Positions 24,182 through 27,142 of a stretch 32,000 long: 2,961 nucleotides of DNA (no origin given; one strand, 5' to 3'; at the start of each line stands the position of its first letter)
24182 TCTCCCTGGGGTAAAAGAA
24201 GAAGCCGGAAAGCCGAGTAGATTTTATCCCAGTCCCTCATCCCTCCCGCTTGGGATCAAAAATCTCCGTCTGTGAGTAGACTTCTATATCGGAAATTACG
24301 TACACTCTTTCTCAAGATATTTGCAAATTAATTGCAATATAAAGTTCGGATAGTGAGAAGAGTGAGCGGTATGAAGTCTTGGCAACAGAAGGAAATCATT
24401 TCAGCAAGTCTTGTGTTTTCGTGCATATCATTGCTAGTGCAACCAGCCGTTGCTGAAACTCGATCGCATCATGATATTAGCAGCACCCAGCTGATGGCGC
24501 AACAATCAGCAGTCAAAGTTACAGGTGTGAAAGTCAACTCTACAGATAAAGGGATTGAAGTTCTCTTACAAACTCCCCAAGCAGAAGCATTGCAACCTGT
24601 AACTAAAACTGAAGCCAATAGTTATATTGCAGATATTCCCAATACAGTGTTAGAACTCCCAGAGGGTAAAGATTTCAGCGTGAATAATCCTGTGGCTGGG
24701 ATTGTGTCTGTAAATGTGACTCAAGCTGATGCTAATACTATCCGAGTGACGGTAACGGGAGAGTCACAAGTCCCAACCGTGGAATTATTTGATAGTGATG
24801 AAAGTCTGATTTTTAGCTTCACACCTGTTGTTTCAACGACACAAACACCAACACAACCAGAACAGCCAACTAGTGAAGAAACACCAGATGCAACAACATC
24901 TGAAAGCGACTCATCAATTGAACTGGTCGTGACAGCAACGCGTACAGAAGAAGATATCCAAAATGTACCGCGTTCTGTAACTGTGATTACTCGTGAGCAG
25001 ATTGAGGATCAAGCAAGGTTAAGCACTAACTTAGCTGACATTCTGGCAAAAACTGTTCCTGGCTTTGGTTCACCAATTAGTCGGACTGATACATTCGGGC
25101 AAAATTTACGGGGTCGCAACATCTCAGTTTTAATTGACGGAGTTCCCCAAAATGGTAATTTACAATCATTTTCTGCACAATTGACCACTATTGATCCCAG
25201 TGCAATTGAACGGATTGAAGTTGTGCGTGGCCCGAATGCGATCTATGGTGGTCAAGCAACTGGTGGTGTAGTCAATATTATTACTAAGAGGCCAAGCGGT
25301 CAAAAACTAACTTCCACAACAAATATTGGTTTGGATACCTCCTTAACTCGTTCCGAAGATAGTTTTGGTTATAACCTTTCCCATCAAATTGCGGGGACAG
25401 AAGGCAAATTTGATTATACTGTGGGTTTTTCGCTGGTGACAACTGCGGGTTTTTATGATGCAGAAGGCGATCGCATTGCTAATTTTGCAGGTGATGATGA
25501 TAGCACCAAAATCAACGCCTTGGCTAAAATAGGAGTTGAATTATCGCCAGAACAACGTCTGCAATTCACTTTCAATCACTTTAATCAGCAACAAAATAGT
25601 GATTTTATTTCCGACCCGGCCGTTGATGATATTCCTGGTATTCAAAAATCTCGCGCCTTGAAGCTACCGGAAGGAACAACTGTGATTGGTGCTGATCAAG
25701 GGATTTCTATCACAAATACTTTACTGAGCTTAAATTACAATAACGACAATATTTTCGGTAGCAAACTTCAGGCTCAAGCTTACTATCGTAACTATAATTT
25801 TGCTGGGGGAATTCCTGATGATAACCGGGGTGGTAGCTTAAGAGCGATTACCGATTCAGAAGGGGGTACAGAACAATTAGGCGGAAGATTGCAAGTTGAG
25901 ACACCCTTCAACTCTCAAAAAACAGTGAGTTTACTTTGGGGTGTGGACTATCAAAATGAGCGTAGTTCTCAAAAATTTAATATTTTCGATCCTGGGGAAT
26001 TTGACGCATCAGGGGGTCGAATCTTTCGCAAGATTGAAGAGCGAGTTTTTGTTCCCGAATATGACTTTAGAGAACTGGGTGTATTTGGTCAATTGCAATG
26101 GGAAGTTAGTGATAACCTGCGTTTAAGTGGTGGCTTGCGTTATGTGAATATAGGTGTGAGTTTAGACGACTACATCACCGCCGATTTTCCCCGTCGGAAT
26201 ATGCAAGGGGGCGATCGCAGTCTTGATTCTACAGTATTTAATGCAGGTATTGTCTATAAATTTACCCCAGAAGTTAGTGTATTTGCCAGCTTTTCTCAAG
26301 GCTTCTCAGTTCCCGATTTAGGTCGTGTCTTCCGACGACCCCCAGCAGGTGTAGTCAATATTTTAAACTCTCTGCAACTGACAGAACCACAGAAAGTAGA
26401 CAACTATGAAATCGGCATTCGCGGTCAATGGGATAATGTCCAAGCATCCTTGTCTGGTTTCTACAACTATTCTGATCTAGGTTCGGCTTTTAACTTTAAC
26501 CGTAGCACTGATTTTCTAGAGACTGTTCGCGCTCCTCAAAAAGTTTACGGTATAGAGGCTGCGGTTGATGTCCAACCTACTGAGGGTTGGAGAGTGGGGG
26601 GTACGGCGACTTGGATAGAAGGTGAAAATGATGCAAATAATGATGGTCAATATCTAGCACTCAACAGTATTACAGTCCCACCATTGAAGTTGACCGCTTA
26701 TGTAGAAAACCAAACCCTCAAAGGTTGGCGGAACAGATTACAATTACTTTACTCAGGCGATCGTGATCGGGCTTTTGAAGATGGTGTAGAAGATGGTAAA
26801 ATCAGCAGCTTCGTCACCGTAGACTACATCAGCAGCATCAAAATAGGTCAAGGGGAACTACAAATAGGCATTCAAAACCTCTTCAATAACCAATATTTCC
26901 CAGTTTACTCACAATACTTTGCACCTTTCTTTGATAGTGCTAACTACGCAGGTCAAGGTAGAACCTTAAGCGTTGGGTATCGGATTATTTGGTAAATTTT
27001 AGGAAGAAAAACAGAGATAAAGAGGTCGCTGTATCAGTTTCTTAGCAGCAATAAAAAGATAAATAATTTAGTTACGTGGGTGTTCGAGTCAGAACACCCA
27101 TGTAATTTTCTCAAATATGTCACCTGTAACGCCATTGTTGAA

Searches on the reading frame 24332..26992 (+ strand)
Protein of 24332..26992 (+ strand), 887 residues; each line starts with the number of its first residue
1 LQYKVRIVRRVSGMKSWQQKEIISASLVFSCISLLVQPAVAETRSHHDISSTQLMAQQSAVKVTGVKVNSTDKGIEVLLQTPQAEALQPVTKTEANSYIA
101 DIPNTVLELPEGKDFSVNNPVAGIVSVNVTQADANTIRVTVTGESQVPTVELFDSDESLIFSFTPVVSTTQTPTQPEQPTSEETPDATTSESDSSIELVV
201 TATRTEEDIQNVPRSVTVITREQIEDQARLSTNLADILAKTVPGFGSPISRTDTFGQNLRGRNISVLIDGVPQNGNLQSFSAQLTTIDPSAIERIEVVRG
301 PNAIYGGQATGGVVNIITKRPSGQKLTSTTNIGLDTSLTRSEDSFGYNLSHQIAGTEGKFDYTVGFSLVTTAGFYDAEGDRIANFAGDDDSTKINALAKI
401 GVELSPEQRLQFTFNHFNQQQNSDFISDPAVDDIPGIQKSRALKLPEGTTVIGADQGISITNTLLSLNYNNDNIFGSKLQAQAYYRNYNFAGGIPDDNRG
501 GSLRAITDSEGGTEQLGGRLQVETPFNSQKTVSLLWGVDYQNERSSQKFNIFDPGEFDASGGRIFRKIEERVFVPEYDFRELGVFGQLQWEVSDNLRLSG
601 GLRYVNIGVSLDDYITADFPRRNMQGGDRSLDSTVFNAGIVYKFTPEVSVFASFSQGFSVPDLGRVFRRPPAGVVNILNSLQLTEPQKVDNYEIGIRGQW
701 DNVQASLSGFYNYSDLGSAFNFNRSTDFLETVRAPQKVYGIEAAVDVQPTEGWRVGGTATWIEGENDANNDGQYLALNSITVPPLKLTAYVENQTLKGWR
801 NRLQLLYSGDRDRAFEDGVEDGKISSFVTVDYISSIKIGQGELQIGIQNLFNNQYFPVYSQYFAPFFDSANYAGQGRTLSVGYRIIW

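Call 3: search_protein_families(library=pfam, proteins=[window:24332-26992:+], max_evalue=0.01)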
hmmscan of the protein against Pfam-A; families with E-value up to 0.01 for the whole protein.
window:24332-26992:+ (887 aa): 4 families
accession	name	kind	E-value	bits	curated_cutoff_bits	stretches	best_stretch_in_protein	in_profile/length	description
PF00593.30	TonB_dep_Rec_b-barrel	-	2.7e-43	149.9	27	1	408-850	13-436/436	TonB dependent receptor-like, beta-barrel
PF07715.20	Plug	-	6.5e-22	78.5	23.9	1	209-313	2-107/107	TonB-dependent Receptor Plug Domain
PF11741.13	AMIN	-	3.5e-18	66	20.5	1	66-162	2-100/101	AMIN domain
PF14905.12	OMP_b-brl_3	-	8e-05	22.3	27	1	685-882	214-407/408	Outer membrane protein beta-barrel family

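Call 4: search_protein_families(library=ncbifam, proteins=[window:24332-26992:+], max_evalue=0.01)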
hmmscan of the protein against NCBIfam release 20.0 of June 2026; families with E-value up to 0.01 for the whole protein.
window:24332-26992:+ (887 aa): 30 families (the best 25 are shown)
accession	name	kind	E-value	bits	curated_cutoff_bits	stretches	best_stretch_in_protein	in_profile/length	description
NF052649.1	TonRcptRhtA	equivalog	1.7e-83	281.1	1100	1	183-881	28-738/744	TonB-dependent siderophore receptor RhtA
TIGR01783.1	TonB-siderophor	subfamily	5.8e-70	236.7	223.5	1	211-884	1-646/649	TonB-dependent siderophore receptor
TIGR01785.1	TonB-hemin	subfamily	2.5e-54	184.8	316.85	1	198-882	4-672/677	TonB-dependent heme/hemoglobin receptor family protein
TIGR01786.1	TonB-hemlactrns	subfamily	1.7e-48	165.6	323.75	1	198-882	3-714/719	TonB-dependent hemoglobin/transferrin/lactoferrin family receptor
TIGR01779.1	TonB-B12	equivalog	4.4e-29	101.5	599.7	2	191-381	24-216/614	TonB-dependent vitamin B12 receptor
NF007926.1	PRK10641.1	equivalog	8.2e-24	84.1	836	1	191-373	23-207/617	TonB-dependent vitamin B12 receptor BtuB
NF010010.0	PRK13483.1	equivalog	4.9e-21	74.4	927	1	190-424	28-260/660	ligand-gated channel protein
NF007478.2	PRK10064.1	equivalog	9.4e-19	67.1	745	1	192-343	27-179/663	catecholate siderophore receptor CirA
NF041535.1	TonB_rec_PqqU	equivalog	3.1e-18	65.4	1200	1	231-856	52-644/676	TonB-dependent receptor PqqU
NF049945.1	TonB_dep_FCYXU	equivalog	4.6e-17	61.9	825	1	194-609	34-410/697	TonB-dependent receptor, FCYXU motif-type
TIGR01778.1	TonB-copper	equivalog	8.3e-17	61.2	472.45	1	469-872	221-620/637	TonB-dependent copper receptor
NF010038.0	PRK13513.1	equivalog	9.4e-17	60.8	942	1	189-423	29-261/659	ligand-gated channel protein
NF010651.0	PRK14050.1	equivalog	2.4e-16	59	884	1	200-364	67-226/730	TonB-dependent siderophore receptor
NF010012.0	PRK13486.1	equivalog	1.2e-15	57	924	1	198-336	28-174/696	TonB-dependent receptor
NF010011.0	PRK13484.1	equivalog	3.3e-15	55.4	1197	1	190-420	25-253/682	IreA family TonB-dependent siderophore receptor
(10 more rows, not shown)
